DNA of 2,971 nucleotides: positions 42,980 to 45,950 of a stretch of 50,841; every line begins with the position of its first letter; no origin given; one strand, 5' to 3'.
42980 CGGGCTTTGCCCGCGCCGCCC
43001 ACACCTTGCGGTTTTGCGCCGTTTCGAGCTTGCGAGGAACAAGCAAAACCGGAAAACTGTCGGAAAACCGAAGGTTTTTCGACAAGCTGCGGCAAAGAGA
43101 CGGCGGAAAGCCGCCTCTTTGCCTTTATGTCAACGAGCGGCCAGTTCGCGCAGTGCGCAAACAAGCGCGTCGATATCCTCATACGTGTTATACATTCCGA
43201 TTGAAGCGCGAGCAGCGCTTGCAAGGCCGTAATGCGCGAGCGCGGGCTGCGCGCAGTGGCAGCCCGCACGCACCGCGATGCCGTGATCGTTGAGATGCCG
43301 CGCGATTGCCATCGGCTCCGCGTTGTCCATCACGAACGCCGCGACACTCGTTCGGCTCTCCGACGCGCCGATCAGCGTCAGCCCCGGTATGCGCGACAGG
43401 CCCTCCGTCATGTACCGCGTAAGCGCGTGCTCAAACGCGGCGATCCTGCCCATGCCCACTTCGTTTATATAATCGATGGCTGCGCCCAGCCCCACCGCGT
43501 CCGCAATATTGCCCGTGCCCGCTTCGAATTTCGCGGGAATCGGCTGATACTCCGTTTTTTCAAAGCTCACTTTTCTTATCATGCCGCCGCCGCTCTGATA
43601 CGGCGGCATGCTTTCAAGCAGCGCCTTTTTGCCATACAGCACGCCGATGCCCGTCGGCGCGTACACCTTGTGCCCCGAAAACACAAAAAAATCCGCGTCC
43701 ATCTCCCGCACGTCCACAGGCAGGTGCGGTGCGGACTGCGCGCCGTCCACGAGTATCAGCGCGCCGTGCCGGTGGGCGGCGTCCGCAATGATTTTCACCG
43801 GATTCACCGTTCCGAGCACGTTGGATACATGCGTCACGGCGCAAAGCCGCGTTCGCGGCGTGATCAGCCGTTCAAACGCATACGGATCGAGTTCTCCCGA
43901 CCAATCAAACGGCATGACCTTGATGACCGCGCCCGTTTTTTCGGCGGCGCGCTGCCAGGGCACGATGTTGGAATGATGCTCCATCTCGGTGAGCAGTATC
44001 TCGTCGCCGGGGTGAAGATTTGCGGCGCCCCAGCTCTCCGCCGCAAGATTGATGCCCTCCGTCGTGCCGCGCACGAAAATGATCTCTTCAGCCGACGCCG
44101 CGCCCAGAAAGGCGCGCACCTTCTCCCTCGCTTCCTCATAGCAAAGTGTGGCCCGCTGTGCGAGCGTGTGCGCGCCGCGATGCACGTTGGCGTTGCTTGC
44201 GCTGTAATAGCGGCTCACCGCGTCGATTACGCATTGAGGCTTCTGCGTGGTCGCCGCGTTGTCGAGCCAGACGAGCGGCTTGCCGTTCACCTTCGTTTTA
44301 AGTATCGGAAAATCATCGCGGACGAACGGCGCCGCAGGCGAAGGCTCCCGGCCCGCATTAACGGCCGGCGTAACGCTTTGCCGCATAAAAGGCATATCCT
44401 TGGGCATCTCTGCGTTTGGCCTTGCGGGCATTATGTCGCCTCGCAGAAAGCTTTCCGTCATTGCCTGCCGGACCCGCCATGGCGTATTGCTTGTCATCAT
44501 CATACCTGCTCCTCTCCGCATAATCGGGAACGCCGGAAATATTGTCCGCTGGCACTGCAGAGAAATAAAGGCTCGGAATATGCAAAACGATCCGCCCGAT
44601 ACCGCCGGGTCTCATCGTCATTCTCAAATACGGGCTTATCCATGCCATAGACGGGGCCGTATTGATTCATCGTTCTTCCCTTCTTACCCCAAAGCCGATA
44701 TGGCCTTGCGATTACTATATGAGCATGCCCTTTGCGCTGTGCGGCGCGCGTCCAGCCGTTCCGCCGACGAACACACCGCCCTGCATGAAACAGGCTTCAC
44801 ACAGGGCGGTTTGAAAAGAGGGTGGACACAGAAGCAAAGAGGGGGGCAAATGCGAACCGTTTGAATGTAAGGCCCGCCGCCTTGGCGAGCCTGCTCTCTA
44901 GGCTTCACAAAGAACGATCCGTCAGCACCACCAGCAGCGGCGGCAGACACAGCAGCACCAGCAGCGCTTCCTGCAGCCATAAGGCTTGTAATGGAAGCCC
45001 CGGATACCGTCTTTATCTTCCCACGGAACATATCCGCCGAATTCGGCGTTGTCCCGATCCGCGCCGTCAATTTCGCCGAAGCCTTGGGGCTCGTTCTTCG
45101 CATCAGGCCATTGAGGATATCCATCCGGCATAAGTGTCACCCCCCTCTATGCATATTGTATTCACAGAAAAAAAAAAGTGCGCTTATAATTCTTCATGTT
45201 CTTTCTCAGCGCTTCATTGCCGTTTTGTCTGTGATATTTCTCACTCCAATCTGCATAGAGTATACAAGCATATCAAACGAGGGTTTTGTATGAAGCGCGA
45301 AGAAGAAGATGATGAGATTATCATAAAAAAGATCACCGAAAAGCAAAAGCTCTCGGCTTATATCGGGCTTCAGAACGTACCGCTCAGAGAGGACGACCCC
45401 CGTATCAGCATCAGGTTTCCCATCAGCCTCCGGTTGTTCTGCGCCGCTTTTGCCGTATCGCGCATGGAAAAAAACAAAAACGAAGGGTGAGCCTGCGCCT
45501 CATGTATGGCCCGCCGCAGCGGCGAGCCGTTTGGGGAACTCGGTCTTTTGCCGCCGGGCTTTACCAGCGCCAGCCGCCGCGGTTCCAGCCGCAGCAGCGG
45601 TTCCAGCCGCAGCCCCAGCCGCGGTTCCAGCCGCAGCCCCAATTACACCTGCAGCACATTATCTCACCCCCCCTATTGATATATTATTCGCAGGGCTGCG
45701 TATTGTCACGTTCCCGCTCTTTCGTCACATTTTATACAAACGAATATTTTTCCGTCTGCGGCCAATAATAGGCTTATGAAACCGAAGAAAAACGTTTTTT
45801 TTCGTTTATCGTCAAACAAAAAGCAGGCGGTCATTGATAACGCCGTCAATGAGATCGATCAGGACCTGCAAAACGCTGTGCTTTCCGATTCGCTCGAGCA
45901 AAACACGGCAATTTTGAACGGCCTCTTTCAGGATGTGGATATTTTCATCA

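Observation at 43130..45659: Unexplained gene cluster: orphan extended SufS-like desulfurase, a coupled 56-codon ORF and two Cys/Trp/Arg-rich micro-proteins driven by near-identical 5' signals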

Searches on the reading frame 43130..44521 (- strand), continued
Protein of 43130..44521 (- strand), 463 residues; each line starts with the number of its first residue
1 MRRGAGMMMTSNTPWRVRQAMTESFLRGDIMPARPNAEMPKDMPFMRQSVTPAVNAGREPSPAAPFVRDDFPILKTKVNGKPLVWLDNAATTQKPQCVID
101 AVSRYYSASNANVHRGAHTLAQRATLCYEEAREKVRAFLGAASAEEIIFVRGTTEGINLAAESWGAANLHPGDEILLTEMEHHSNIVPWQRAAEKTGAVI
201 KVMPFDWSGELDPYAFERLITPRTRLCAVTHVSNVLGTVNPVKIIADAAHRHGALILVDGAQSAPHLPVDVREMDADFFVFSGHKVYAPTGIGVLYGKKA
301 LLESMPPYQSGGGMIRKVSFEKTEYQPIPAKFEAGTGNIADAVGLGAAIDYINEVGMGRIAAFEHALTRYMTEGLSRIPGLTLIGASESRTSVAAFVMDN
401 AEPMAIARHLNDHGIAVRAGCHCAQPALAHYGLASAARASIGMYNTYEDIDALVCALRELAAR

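Call 52: find_encoding_contigs(protein=P0007, flank=5000, max_places=2)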
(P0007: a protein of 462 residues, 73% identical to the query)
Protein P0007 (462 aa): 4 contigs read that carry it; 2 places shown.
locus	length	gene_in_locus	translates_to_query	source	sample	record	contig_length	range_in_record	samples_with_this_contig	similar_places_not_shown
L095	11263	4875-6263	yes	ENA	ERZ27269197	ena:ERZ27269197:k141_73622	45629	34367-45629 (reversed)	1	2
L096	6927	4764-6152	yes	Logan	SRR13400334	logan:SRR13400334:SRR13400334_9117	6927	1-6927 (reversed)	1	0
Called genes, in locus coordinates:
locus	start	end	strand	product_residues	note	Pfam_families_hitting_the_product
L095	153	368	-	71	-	-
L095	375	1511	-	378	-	PF25198:Spore_GerAC_N, PF05504:Spore_GerAC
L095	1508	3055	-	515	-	PF03323:GerA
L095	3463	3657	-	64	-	-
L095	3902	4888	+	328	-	PF19307:SrpI-like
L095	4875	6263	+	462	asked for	PF00155:Aminotran_1_2 (weak), PF00266:Aminotran_5, PF01041:DegT_DnrJ_EryC1 (faint), PF01053:Cys_Met_Meta_PP (weak)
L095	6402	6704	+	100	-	PF09862:DUF2089, PF22746:SHOCT-like_DUF2089-C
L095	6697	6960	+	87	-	-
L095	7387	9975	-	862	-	PF00171:Aldedh, PF00465:Fe-ADH, PF13685:Fe-ADH_2 (weak), PF25137:ADH_Fe_C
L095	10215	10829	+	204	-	PF00440:TetR_N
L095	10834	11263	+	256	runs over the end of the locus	PF02525:Flavodoxin_2, PF03358:FMN_red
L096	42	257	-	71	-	-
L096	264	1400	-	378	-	PF25198:Spore_GerAC_N, PF05504:Spore_GerAC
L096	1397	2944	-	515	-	PF03323:GerA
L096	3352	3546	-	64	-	-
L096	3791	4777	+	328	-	PF19307:SrpI-like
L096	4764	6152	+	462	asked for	PF00155:Aminotran_1_2 (weak), PF00266:Aminotran_5, PF01041:DegT_DnrJ_EryC1 (faint), PF01053:Cys_Met_Meta_PP (weak)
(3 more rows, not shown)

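Call 53: find_encoding_contigs(protein=P0009, flank=5000, max_places=1)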
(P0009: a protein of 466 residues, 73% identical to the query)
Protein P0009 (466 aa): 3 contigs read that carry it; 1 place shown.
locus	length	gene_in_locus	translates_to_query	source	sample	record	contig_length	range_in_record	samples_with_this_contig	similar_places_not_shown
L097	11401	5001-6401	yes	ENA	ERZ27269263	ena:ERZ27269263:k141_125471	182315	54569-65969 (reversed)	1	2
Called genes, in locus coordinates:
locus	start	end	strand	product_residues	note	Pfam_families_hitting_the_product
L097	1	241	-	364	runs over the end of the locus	PF03845:Spore_permease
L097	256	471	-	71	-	-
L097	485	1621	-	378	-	PF25198:Spore_GerAC_N, PF05504:Spore_GerAC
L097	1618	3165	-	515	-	PF03323:GerA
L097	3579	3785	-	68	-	-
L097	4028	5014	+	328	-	PF19307:SrpI-like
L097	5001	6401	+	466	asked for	PF00155:Aminotran_1_2, PF00266:Aminotran_5, PF01041:DegT_DnrJ_EryC1 (weak), PF01053:Cys_Met_Meta_PP (weak)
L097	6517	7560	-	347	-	PF12849:PBP_like_2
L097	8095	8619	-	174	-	PF13302:Acetyltransf_3, PF00583:Acetyltransf_1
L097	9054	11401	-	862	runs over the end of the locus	PF00171:Aldedh, PF00465:Fe-ADH, PF13685:Fe-ADH_2 (weak), PF25137:ADH_Fe_C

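Call 54: find_encoding_contigs(protein=P0011, flank=5000, max_places=1)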
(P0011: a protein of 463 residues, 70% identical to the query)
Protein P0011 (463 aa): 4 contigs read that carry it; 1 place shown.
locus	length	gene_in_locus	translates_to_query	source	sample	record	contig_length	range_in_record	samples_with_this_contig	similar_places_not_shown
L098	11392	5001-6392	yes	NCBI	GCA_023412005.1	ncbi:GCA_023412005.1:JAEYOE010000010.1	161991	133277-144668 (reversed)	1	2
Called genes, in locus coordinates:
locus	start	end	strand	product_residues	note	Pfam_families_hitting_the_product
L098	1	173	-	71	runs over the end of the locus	-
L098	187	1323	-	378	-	PF25198:Spore_GerAC_N, PF05504:Spore_GerAC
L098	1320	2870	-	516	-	PF03323:GerA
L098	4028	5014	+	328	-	PF19307:SrpI-like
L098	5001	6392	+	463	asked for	PF00155:Aminotran_1_2, PF00266:Aminotran_5, PF01041:DegT_DnrJ_EryC1 (weak), PF01212:Beta_elim_lyase (weak), PF01053:Cys_Met_Meta_PP (weak)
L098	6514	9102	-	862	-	PF00171:Aldedh, PF00465:Fe-ADH, PF13685:Fe-ADH_2 (weak), PF25137:ADH_Fe_C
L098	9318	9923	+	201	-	PF00440:TetR_N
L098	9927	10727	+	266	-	PF02525:Flavodoxin_2, PF03358:FMN_red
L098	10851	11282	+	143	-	PF13273:DUF4064 (weak)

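Call 55: find_encoding_contigs(protein=P0014, flank=5000, max_places=1)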
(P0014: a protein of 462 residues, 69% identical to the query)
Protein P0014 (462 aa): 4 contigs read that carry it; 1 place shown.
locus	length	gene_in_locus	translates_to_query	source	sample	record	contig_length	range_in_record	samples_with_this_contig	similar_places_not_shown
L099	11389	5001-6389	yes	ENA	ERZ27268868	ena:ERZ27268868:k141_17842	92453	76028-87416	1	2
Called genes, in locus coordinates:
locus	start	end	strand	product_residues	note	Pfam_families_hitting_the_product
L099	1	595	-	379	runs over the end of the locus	PF25198:Spore_GerAC_N, PF05504:Spore_GerAC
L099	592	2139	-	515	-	PF03323:GerA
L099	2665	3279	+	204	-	PF13273:DUF4064 (weak)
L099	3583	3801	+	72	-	-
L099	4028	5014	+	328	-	PF19307:SrpI-like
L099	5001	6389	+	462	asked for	PF00155:Aminotran_1_2 (weak), PF00266:Aminotran_5, PF01212:Beta_elim_lyase (weak), PF01041:DegT_DnrJ_EryC1 (faint), PF01053:Cys_Met_Meta_PP (weak)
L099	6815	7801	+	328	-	-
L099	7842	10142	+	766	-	PF12768:Rax2 (faint), PF19565:DUF6087 (faint), PF00028:Cadherin, PF24908:Ig_SIBA-E_2nd (faint), PF05345:He_PIG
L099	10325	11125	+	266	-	PF00106:adh_short, PF01370:Epimerase, PF08659:KR (weak), PF13561:adh_short_C2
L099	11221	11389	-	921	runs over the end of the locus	PF00083:Sugar_tr, PF07690:MFS_1, PF07889:DUF1664 (faint), PF28175:T4SS_LegC2C7 (faint)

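Call 56: find_encoding_contigs(protein=P0008, flank=5000, max_places=1)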
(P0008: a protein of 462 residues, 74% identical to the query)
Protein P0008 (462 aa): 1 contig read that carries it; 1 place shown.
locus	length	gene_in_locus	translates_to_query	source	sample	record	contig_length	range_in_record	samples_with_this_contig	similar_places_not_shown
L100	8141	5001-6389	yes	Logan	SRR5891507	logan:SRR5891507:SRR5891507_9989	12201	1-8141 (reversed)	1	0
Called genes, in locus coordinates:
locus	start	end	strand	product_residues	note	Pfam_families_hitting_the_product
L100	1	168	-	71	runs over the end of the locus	-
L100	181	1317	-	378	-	PF25198:Spore_GerAC_N, PF05504:Spore_GerAC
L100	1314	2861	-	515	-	PF03323:GerA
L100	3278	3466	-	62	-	-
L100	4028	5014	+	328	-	PF19307:SrpI-like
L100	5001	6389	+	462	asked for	PF00155:Aminotran_1_2, PF00266:Aminotran_5, PF01053:Cys_Met_Meta_PP (weak)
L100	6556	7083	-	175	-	PF13302:Acetyltransf_3, PF00583:Acetyltransf_1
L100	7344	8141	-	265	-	?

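Call 74: search_solved_structures(query=window:43130-44503:-, max_evalue=1e-80, show_alignments=1)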
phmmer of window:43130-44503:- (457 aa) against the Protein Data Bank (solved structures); distinct sequences matched with E-value up to 1e-80: 42.
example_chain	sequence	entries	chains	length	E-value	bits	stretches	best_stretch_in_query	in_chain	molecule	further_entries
8kg1_A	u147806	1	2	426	1.3e-154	518.5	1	61-455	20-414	cysteine desulfurase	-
5j8q_A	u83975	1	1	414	2.5e-129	435.3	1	61-453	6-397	Cysteine desulfurase SufS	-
5xt5_A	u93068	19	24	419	2.5e-129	435.3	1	61-453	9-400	Cysteine desulfurase SufS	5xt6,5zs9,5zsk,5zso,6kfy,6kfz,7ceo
7e6d_A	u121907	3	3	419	1.7e-128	432.5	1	61-453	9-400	Cysteine desulfurase SufS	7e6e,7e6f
7e6a_A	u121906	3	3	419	4.5e-128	431.1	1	61-453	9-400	Cysteine desulfurase SufS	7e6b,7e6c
7ceq_A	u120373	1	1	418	6.1e-128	430.7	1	61-453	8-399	Cysteine desulfurase SufS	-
7cer_A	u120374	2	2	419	6.1e-128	430.7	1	61-453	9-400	Cysteine desulfurase SufS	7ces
6c9e_A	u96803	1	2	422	4.7e-127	427.8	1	61-453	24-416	Cysteine desulfurase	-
6mr2_A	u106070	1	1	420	8.1e-126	423.7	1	60-453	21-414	Cysteine desulfurase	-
6ndn_A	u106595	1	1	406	1e-125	423.3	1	60-453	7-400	Cysteine desulfurase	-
1jf9_A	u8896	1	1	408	1.1e-125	423.3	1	60-453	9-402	SELENOCYSTEINE LYASE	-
5db5_A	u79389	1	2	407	1.1e-125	423.2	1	61-453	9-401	Cysteine desulfurase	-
1i29_A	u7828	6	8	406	1.1e-125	423.2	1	61-453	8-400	CSDB | Selenocysteine lyase | Cysteine desulfurase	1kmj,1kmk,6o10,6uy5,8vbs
6mri_A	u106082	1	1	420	2.2e-125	422.2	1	60-453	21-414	Cysteine desulfurase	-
7rw3_A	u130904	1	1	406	5.5e-125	420.9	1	61-453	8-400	Cysteine desulfurase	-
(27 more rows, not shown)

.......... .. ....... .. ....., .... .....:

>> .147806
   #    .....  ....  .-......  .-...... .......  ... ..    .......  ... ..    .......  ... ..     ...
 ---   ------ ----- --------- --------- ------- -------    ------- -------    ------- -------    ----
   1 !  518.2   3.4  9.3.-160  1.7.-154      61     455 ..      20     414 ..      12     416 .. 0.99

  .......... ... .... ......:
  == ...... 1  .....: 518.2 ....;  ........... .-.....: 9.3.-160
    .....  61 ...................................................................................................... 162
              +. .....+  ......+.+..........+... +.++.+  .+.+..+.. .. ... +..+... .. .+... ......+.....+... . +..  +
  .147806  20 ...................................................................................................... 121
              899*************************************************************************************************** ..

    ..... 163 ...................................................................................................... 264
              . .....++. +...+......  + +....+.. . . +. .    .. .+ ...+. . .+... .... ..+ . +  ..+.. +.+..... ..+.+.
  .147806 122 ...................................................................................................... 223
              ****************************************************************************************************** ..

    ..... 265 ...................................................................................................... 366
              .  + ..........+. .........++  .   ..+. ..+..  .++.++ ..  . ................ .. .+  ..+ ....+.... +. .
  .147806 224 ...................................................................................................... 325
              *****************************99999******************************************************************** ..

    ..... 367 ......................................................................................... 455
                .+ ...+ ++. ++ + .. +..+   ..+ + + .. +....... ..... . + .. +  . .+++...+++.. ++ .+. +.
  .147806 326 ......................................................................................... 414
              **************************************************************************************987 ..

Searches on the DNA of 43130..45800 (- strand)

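Call 69: search_rna_families(source=window, start=44450, end=45800, threshold=evalue, max_evalue=5)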
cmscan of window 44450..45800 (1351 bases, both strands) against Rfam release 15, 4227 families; matches with E-value up to 5: 1.
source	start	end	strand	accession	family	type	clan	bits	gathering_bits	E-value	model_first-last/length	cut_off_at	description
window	45573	45637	-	RF03207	mir-3960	Gene; miRNA;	-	20.7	73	4.6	1-73/73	no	mir-3960 microRNA precursor family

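Call 70: search_rna_families(source=L095, start=3050, end=3950, threshold=evalue, max_evalue=5)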
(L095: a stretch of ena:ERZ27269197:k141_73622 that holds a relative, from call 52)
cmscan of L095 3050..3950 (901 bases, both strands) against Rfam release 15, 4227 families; matches with E-value up to 5: 0.
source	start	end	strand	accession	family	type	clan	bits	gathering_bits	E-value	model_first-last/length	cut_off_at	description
